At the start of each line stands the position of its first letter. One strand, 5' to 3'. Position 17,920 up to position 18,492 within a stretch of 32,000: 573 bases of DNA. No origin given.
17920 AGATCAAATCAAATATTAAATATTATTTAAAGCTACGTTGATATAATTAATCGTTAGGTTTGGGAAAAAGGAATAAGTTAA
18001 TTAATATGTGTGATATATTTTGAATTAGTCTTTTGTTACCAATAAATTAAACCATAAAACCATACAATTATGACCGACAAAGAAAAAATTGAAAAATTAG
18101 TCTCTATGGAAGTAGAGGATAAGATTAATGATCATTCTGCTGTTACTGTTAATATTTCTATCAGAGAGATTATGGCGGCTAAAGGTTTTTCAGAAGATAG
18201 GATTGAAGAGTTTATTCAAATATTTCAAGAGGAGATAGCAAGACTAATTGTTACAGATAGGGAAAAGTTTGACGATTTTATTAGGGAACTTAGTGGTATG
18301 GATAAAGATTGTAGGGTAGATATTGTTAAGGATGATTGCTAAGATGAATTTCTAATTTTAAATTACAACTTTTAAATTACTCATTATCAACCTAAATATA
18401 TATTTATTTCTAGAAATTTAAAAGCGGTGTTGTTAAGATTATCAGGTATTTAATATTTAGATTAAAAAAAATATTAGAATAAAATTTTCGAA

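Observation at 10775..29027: Perfect and near-perfect inverted repeats 18 kb apart bracket the whole second polysaccharide locus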

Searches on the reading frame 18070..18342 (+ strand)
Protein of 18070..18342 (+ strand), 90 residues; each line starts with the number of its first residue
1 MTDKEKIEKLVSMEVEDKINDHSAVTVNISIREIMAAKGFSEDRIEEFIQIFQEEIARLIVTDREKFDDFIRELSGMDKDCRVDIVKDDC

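Call 7: search_protein_families(library=pfam, proteins=[window:18070-18342:+])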
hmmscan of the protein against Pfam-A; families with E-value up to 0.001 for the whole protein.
window:18070-18342:+ (90 aa): 0 families

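Call 58: search_protein_families(library=padloc, proteins=[window:18070-18342:+], max_evalue=0.01)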
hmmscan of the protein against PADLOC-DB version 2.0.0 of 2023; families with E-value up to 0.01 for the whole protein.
window:18070-18342:+ (90 aa): 0 families

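Call 60: search_protein_families(library=phrogs, proteins=[window:18070-18342:+], max_evalue=0.01)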
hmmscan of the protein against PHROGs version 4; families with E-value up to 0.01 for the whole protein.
window:18070-18342:+ (90 aa): 1 family
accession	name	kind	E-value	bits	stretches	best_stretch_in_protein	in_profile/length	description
phrog_17690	-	unknown function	0.0055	17.6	1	16-73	55-112/127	-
